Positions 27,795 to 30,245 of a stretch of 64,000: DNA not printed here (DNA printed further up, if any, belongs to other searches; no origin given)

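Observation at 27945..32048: Unassigned three-gene nucleotide-phosphate module: CYTH protein, divergent DHH/DHHA1 phosphoesterase, and a 716-aa winged-helix + degenerate metallophosphoesterase protein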

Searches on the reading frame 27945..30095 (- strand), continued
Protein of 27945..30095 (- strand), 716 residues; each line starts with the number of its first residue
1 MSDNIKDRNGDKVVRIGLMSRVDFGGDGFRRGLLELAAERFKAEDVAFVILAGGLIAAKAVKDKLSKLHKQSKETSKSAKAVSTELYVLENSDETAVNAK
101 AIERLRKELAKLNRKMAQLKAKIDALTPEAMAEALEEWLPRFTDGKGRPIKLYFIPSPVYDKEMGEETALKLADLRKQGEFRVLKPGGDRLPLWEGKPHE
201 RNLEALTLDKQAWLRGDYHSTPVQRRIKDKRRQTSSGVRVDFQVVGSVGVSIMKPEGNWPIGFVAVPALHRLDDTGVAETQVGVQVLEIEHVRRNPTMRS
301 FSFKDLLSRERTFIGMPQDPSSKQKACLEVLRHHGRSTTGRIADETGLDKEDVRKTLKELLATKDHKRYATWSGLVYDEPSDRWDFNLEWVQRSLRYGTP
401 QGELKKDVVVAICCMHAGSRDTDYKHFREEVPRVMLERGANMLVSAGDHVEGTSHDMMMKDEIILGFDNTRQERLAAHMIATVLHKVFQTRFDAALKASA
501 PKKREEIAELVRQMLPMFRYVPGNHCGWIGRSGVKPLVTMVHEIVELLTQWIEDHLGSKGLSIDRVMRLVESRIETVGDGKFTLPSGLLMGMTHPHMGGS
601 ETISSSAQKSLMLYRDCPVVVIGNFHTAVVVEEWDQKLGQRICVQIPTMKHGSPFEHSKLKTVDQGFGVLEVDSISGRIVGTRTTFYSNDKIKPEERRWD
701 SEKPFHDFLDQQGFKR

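Call 39: search_solved_structures(query=A1, max_evalue=10, show_alignments=3)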
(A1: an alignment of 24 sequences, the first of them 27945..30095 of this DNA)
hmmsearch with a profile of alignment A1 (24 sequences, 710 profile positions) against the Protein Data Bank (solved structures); distinct sequences matched with E-value up to 10: 19.
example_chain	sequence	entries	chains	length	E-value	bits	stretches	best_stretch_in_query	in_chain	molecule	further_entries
7ueb_E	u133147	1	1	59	0.00024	22.7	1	315-355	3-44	PscE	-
4kmf_A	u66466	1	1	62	0.00024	22.7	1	313-357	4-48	Interferon-inducible and double-stranded-dependent eIF-2kinase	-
2rvc_A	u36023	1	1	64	0.00025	22.6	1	313-357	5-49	Interferon-inducible and double-stranded-dependent eIF-2kinase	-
5j6x_A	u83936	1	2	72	0.0099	17.4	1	314-357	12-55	Z-DNA binding protein kinase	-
4lb5_A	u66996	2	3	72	0.011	17.3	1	314-357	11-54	Protein kinase containing Z-DNA binding domains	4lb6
5cow_A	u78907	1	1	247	0.07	14.5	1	468-564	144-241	Putative uncharacterized protein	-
5cv3_A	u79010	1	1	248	0.071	14.5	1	468-564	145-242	Putative uncharacterized protein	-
4omy_A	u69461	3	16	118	0.3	12.5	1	313-374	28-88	NolR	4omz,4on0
9tlw_A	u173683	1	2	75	1.2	10.5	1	61-118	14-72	Sc-apCC-2-MCL-1-4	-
9fqr_Ho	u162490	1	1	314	1.6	10.1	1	73-136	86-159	Cilia and flagella associated protein 73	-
1gmj_A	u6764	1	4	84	2.1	9.7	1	65-120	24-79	ATPASE INHIBITOR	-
7x5e_A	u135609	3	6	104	2.2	9.6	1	57-121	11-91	Transcription factor MafG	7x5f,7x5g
3a5t_A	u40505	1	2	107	2.6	9.4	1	54-121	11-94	Transcription factor MafG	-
9tll_A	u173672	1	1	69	2.9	9.2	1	61-119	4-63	Sc-apCC-2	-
9tlt_A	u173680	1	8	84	3.1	9.1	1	57-122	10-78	Sc-apCC-2-KLHL20-4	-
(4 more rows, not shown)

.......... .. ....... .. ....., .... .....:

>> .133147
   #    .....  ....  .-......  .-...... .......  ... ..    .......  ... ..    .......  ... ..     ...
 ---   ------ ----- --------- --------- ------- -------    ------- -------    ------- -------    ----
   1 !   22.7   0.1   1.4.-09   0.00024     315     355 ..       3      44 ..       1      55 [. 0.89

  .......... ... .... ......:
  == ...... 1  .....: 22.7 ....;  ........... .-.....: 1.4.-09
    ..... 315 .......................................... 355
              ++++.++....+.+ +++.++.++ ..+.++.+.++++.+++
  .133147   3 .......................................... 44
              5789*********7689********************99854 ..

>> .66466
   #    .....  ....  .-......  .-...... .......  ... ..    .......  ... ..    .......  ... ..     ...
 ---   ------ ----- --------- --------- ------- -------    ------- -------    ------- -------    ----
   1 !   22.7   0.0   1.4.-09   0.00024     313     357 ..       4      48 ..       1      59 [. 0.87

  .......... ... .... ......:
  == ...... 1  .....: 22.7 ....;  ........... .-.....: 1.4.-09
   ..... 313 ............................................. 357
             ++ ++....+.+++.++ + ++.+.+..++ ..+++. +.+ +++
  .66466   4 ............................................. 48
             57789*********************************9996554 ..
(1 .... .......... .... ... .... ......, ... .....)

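Call 46: list_cluster_members(proteins=[P0001, P0031, P0151, P0007, P0027])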
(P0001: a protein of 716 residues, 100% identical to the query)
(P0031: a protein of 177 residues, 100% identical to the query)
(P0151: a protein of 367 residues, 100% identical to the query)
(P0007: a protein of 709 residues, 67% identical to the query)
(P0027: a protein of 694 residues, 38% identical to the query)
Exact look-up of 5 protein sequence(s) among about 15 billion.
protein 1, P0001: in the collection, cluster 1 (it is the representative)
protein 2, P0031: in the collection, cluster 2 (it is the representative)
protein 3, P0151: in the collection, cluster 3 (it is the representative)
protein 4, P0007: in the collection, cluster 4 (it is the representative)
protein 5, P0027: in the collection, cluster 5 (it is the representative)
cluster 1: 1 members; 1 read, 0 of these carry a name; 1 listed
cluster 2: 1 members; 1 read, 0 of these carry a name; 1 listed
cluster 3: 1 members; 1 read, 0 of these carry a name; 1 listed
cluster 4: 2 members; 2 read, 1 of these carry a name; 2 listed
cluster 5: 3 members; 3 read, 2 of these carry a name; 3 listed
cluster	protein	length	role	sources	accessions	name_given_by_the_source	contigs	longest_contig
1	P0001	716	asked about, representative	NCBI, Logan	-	-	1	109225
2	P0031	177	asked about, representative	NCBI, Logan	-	-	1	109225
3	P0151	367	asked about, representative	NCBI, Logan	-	-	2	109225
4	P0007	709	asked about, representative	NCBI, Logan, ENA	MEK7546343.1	MAG: hypothetical protein AAB554_04700 [Patescibacteria group bacterium]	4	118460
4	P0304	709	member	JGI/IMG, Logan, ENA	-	-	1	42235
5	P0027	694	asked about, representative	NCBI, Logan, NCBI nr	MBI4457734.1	hypothetical protein HY633_02110 [Candidatus Uhrbacteria bacterium] | hypothetical protein [Candidatus Uhrbacteria bacterium]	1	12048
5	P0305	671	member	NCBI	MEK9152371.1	MAG: hypothetical protein AAB692_03310, partial [Patescibacteria group bacterium]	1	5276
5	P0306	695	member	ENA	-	-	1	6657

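Call 58: search_protein_families(library=pfam, alignment_id=A1, max_evalue=1)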
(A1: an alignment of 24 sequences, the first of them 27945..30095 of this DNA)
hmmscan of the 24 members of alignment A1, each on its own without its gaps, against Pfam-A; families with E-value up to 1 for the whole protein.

A. member 1, window:27945-30095:- (716 aa): 13 families
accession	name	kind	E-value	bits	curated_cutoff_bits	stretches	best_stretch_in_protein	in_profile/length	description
PF07956.16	DUF1690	-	0.0073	17.2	29.7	1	60-149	38-125/139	Protein of Unknown function (DUF1690)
PF08702.15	Fib_alpha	-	0.042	14.5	29.9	1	59-127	59-129/143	Fibrinogen alpha/beta chain family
PF12802.13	MarR_2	-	0.079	13.6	27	1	324-362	7-46/61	MarR family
PF23991.1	DUF7310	-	0.12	13.3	40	1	90-126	20-56/83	Coiled-coil region of unknown function (DUF7310)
PF04977.20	DivIC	-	0.14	12.4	28.9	1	102-127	26-51/80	Septum formation initiator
PF18904.5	DUF5660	-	0.16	12.6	24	1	99-134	7-42/109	Domain of unknown function (DUF5660)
PF13404.12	HTH_AsnC-type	-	0.18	12.1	27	1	328-360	9-41/42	AsnC-type helix-turn-helix domain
PF05121.17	GvpK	-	0.25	11.9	25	0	92-131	36-74/85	Gas vesicle protein K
PF02346.21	Vac_Fusion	-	0.3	11.2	24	0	97-126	25-54/56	Chordopoxvirus multifunctional envelope protein A27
PF08614.16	ATG16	-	0.32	11.6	33.7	1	61-125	86-148/200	Autophagy protein 16 (ATG16)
PF14394.12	DUF4423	-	0.34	11.1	30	0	336-365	36-65/165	Domain of unknown function (DUF4423)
PF11932.13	DUF3450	-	0.37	10.5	32.6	1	50-127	3-78/241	Protein of unknown function (DUF3450)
PF08496.15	Peptidase_S49_N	-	0.78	10.2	27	1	56-110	62-114/147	Peptidase family S49 N-terminal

B. families by the number of members that match (of 24 scanned): 103 families (the first 25 are shown)
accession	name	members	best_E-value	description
PF13412.12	HTH_24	11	1.2e-05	Winged helix-turn-helix DNA-binding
PF08221.17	HTH_9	11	0.0022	RNA polymerase III subunit RPC82 helix-turn-helix domain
PF00149.33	Metallophos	10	0.0002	Calcineurin-like phosphoesterase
PF08279.18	HTH_11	9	0.0011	HTH domain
PF13404.12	HTH_AsnC-type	8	0.00037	AsnC-type helix-turn-helix domain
PF12802.13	MarR_2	7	6e-05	MarR family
PF08220.18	HTH_DeoR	6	0.0016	DeoR-like helix-turn-helix domain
PF12840.13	HTH_20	5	0.024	Helix-turn-helix domain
PF23991.1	DUF7310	3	0.024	Coiled-coil region of unknown function (DUF7310)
PF24033.1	DUF7342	3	0.056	Family of unknown function (DUF7342)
PF06163.17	DUF977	3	0.086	Bacterial protein of unknown function (DUF977)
PF04977.20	DivIC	3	0.14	Septum formation initiator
PF03961.19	FapA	3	0.23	Flagellar Assembly Protein A beta solenoid domain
PF17098.10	Wtap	2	0.005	WTAP/Mum2p family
PF25212.1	HVO_A0114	2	0.013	HVO_A0114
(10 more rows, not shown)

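Call 60: search_protein_families(library=pfam, proteins=[L019:3257-4555:+, L027:10291-11241:+, L013:8943-9842:+, L013:12108-12788:-, L016:1706-2686:+, L017:1406-2200:+, L017:4447-5037:-, L023:8034-9197:+, L024:3307-4320:+, L028:8461-9891:+], max_evalue=0.001)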
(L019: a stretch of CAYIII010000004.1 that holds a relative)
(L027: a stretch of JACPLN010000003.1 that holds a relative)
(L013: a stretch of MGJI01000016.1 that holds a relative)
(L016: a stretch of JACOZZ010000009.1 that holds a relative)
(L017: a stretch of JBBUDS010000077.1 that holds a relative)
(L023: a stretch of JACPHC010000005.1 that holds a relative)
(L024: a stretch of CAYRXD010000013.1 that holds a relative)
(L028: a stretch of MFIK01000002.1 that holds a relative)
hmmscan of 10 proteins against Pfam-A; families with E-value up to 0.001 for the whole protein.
L019:3257-4555:+ (433 aa): 4 families
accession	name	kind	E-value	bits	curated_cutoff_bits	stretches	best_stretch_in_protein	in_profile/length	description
PF07724.20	AAA_2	-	5.5e-22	79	27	2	219-329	72-165/166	AAA domain (Cdc48 subfamily)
PF10431.15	ClpB_D2-small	-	1.7e-12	47.6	21.9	1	336-419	1-81/81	C-terminal, D2-small domain, of ClpB protein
PF07728.20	AAA_5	-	0.0005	20.5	22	0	224-260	68-104/139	AAA domain (dynein-related subfamily)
PF00158.32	Sigma54_activat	-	0.00062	19.9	20.2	0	52-109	22-75/168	Sigma-54 interaction domain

L027:10291-11241:+ (317 aa): 1 family
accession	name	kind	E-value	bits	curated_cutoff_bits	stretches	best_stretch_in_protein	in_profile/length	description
PF02618.21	YceG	-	2.1e-79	267.3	32.4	1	41-313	1-274/275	YceG-like family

L013:8943-9842:+ (300 aa): 2 families
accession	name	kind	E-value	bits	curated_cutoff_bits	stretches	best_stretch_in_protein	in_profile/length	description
PF24585.1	YunG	-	3.8e-21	75.8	27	1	17-136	3-114/116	YunG protein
PF00383.29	dCMP_cyt_deam_1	-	5.5e-08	33.1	25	1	148-272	7-100/102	Cytidine and deoxycytidylate deaminase zinc-binding region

L013:12108-12788:- (227 aa): 1 family
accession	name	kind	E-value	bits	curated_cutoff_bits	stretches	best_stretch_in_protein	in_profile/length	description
PF00383.29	dCMP_cyt_deam_1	-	6.8e-11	42.4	25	1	45-113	5-71/102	Cytidine and deoxycytidylate deaminase zinc-binding region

L016:1706-2686:+ (327 aa): 1 family
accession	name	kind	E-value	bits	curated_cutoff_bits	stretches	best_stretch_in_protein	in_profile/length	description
PF10343.14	Q_salvage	-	1.2e-06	28.8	25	1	49-190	7-142/285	Queuosine salvage protein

L017:1406-2200:+ (265 aa): 2 families
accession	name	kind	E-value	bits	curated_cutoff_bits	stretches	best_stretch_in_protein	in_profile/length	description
PF13419.12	HAD_2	-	8.6e-08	32.9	23.8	1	18-185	2-133/178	Haloacid dehalogenase-like hydrolase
PF00702.32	Hydrolase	-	7.6e-06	26.9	26.4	1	15-183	2-150/191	haloacid dehalogenase-like hydrolase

L017:4447-5037:- (197 aa): 2 families
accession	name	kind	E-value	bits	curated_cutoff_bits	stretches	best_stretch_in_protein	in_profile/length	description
PF00383.29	dCMP_cyt_deam_1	-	6.4e-11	42.5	25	1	26-142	3-95/102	Cytidine and deoxycytidylate deaminase zinc-binding region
PF08211.18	dCMP_cyt_deam_2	-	0.00076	20.1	25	0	22-89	37-103/130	Cytidine and deoxycytidylate deaminase zinc-binding region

L023:8034-9197:+ (388 aa): 1 family
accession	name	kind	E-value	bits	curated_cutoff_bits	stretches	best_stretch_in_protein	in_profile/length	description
PF01098.24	FTSW_RODA_SPOVE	-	1.8e-82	277.6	26.4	1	25-373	7-355/356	Cell cycle protein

L024:3307-4320:+ (338 aa): 0 families

L028:8461-9891:+ (477 aa): 10 families
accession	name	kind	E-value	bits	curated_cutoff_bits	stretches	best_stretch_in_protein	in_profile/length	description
PF00478.31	IMPDH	-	5.8e-138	460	25.6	1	16-473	1-343/345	IMP dehydrogenase / GMP reductase domain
PF00571.33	CBS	-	2.8e-22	79.2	24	2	105-147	9-51/57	CBS domain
PF03060.21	NMO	-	6.6e-12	45.9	28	1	278-376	138-232/331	Nitronate monooxygenase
PF00977.27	His_biosynth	-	2.1e-08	34.4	23.6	0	332-368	68-104/228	Histidine biosynthesis protein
PF01070.24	FMN_dh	-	1.7e-07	31.1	24.9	1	259-367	203-303/350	FMN-dependent dehydrogenase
PF01081.25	Aldolase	-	6.6e-06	26.1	27.8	1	223-300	10-84/196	KDPG and KHG aldolase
PF01180.27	DHO_dh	-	3.4e-05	23.6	27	1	334-369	237-272/291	Dihydroorotate dehydrogenase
PF02581.23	TMP-TENI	-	0.00014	21.8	27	1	265-365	84-176/180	Thiamine monophosphate synthase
PF04481.18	DUF561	-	0.00026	20.7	21.6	0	41-102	178-238/243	Protein of unknown function (DUF561)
PF04309.18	G3P_antiterm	-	0.00045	20.1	27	0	331-364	132-166/173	Glycerol-3-phosphate responsive antiterminator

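Call 61: search_protein_families(library=pfam, proteins=[L025:8166-9554:+, L027:4502-5995:+, L027:8369-8992:+, L007:8785-9738:+, L007:12268-13128:-, L011:12308-13426:+, L019:264-1085:+, L024:129-1247:-, L023:11558-12100:+, L009:5816-7213:+], max_evalue=0.001)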
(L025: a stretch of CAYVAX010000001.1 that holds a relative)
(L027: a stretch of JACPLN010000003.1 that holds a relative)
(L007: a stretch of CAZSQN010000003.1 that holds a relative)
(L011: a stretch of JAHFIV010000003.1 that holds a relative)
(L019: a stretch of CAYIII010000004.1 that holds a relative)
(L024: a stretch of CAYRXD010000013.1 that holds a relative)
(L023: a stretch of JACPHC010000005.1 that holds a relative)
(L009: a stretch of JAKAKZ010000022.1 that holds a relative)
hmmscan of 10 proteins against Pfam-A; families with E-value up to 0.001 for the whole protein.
L025:8166-9554:+ (463 aa): 2 families
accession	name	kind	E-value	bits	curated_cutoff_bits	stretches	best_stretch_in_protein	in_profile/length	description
PF00152.25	tRNA-synt_2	-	1.2e-116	389.6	25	1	123-435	2-307/308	tRNA synthetases class II (D, K and N)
PF01336.31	tRNA_anti-codon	-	1.6e-18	66.9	27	1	21-104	2-75/75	OB-fold nucleic acid binding domain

L027:4502-5995:+ (498 aa): 9 families
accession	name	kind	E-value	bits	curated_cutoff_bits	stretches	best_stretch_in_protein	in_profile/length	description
PF00478.31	IMPDH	-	1.5e-121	406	25.6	1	29-496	1-345/345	IMP dehydrogenase / GMP reductase domain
PF00571.33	CBS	-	2.6e-19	69.7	24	2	118-162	7-50/57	CBS domain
PF01070.24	FMN_dh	-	2e-08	34.1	24.9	1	283-389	208-305/350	FMN-dependent dehydrogenase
PF03060.21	NMO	-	3.3e-08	33.8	28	1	299-402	139-238/331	Nitronate monooxygenase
PF00977.27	His_biosynth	-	0.00013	22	23.6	1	256-389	86-222/228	Histidine biosynthesis protein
PF01180.27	DHO_dh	-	0.00017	21.4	27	0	344-388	225-271/291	Dihydroorotate dehydrogenase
PF01645.23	Glu_synthase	-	0.00039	20.1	20.4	1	310-387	222-305/369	Conserved region in glutamate synthase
PF01207.24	Dus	-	0.00045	19.9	20.4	1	346-388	173-216/311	Dihydrouridine synthase (Dus)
PF05690.20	ThiG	-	0.00083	19.2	23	0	336-393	153-211/247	Thiazole biosynthesis protein ThiG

L027:8369-8992:+ (208 aa): 6 families
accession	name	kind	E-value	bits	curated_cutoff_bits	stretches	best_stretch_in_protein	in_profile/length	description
PF01135.25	PCMT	-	1.5e-49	169.1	20.3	1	6-208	6-208/210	Protein-L-isoaspartate(D-aspartate) O-methyltransferase (PCMT)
PF13649.12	Methyltransf_25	-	2.2e-05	25.5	27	1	77-155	1-74/97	Methyltransferase domain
PF01209.24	Ubie_methyltran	-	8e-05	22.5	20.1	1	64-157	38-128/233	ubiE/COQ5 methyltransferase family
PF01189.24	Methyltr_RsmB-F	-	8.6e-05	22.7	27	1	68-165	3-99/199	16S rRNA methyltransferase RsmB/F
PF13847.12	Methyltransf_31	-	0.00013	22.2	27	1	73-155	3-84/145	Methyltransferase domain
PF08241.18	Methyltransf_11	-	0.00071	20.6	21.2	0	78-155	1-70/95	Methyltransferase domain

L007:8785-9738:+ (318 aa): 2 families
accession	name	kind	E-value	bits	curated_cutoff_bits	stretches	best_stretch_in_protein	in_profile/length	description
PF04332.21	DUF475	-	4e-43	148.8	27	1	24-300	1-287/293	Protein of unknown function (DUF475)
PF03741.22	TerC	-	3.4e-20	73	27.8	1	15-273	3-177/178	Integral membrane protein TerC family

L007:12268-13128:- (287 aa): 1 family
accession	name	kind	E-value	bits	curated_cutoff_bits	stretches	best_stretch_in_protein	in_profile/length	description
PF06189.17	5-nucleotidase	-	0.00035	19.9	28.2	1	29-162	152-285/302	5'-nucleotidase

L011:12308-13426:+ (373 aa): 1 family
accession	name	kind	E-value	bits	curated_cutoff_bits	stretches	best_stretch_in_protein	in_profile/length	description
PF02811.25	PHP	-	0.00087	20.1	26.4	0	100-136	2-40/164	PHP domain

L019:264-1085:+ (274 aa): 1 family
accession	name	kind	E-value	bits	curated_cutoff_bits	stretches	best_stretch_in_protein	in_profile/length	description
PF05721.19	PhyH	-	1.2e-10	42.5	22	1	20-236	1-202/213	Phytanoyl-CoA dioxygenase (PhyH)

L024:129-1247:- (373 aa): 1 family
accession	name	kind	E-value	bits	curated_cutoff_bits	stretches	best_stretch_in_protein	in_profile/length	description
PF03320.18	FBPase_glpX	-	6.9e-119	396.7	27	1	52-358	2-307/307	Bacterial fructose-1,6-bisphosphatase, glpX-encoded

L023:11558-12100:+ (181 aa): 1 family
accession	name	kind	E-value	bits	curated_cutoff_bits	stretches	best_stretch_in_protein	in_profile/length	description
PF00466.25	Ribosomal_L10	-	5.5e-17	62.1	22.8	1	21-120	2-100/100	Ribosomal protein L10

L009:5816-7213:+ (466 aa): 0 families

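Call 78: find_related_loci(query=A1, collection=viral_contigs, flank=5000)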
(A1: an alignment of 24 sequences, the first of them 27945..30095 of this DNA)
Query A1 (716 aa) in viral_contigs; peptide patterns used: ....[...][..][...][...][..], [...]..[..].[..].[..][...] (x = any residue, [..] = any of these).
10 stretches matched a pattern, but none encodes a relative of the query by tblastn (E <= 1e-3).

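Call 79: search_protein_families(library=phrogs, proteins=[window:27945-30095:-], max_evalue=0.01)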
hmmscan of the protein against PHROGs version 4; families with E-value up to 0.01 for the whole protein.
window:27945-30095:- (716 aa): 2 families
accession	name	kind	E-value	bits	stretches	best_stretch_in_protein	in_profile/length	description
phrog_142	-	moron, auxiliary metabolic gene and host takeover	0.0027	18.8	0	322-367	12-57/116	Ren-like exclusion protein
phrog_6664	-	unknown function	0.0056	18.1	0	65-136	28-95/97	-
